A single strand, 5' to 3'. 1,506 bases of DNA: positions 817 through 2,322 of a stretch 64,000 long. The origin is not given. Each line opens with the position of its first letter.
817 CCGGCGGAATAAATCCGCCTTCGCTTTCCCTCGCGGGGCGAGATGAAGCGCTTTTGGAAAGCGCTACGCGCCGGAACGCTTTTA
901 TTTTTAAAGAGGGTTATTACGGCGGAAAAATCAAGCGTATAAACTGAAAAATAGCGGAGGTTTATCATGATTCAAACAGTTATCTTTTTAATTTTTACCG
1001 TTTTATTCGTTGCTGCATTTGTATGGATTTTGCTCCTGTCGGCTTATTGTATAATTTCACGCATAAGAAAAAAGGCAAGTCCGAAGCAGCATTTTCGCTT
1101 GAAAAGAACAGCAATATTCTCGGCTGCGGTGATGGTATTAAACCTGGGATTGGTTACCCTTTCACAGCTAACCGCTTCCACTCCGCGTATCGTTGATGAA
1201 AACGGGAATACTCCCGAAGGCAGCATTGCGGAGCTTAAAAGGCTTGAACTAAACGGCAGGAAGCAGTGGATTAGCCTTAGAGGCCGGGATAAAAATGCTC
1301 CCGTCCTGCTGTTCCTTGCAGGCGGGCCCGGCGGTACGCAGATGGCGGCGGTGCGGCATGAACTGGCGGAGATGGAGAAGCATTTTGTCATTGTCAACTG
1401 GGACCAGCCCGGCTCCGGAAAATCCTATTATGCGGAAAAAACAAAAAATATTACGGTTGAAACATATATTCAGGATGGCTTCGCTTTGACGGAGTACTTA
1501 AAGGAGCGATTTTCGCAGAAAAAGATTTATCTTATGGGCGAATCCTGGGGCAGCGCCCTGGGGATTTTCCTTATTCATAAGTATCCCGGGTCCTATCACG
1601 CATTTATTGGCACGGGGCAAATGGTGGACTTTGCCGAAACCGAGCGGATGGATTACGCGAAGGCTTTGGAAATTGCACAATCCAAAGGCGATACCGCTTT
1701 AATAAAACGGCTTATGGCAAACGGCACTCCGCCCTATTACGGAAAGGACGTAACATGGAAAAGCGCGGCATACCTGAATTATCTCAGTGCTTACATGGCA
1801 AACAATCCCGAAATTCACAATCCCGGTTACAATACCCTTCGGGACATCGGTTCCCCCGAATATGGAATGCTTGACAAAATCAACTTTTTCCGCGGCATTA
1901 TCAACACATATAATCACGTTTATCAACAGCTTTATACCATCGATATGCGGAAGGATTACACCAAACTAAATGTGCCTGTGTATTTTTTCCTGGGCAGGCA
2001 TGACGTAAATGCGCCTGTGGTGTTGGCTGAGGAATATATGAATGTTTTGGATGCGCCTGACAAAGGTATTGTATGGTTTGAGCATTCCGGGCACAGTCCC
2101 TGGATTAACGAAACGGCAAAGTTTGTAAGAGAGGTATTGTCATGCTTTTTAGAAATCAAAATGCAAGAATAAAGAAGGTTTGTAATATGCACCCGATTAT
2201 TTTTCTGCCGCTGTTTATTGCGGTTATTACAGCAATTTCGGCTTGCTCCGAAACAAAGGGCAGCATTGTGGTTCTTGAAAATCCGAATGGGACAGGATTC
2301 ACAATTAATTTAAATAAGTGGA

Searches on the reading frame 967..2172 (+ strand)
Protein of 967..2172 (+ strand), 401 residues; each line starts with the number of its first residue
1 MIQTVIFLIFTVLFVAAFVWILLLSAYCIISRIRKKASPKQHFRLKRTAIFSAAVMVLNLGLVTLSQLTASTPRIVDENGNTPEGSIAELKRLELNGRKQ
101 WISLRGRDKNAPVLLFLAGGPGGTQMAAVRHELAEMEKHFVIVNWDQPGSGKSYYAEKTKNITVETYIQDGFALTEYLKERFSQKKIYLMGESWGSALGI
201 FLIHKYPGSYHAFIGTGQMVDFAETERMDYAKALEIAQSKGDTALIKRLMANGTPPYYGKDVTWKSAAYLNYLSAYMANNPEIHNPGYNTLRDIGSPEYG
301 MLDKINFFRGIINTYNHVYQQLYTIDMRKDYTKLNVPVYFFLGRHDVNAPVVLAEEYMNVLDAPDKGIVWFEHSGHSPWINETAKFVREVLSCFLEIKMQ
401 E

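Call 32: find_encoding_contigs(protein=window:967-2172:+, flank=10000, max_places=4)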
Protein window:967-2172:+ (401 aa): 8 contigs read that carry it; 4 places shown.
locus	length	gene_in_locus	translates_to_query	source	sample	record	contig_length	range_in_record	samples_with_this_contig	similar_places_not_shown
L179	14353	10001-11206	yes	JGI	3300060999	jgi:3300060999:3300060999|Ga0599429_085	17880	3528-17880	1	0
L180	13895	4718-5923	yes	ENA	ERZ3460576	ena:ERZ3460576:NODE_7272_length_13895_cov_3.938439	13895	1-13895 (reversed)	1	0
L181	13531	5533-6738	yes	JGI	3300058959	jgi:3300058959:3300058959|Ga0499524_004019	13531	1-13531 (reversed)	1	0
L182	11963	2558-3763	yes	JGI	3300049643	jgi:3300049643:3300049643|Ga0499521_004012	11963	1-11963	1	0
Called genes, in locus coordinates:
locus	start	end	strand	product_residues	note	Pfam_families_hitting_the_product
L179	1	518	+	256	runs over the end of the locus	-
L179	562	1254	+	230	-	-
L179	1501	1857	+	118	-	PF14106:DUF4279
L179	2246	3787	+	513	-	-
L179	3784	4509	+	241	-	PF01695:IstB_IS21, PF00308:Bac_DnaA (weak), PF13245:AAA_19 (faint), PF00004:AAA (weak), PF03266:NTPase_1 (faint)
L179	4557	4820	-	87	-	PF01527:HTH_Tnp_1, PF13542:HTH_Tnp_ISL3 (faint), PF13384:HTH_23, PF13518:HTH_28, PF13551:HTH_29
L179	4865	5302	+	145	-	-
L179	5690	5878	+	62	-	-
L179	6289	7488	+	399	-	PF01408:GFO_IDH_MocA, PF02894:GFO_IDH_MocA_C, PF22725:GFO_IDH_MocA_C3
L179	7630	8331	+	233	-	PF00072:Response_reg, PF00486:Trans_reg_C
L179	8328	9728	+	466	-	PF00672:HAMP, PF00512:HisKA, PF02518:HATPase_c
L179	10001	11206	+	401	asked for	PF00561:Abhydrolase_1 (weak), PF12146:Hydrolase_4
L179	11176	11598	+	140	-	-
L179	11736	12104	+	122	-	PF03965:Penicillinase_R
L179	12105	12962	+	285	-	PF05569:Peptidase_M56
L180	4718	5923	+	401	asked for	PF00561:Abhydrolase_1 (weak), PF12146:Hydrolase_4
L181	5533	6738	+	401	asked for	PF00561:Abhydrolase_1 (weak), PF12146:Hydrolase_4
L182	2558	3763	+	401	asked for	PF00561:Abhydrolase_1 (weak), PF12146:Hydrolase_4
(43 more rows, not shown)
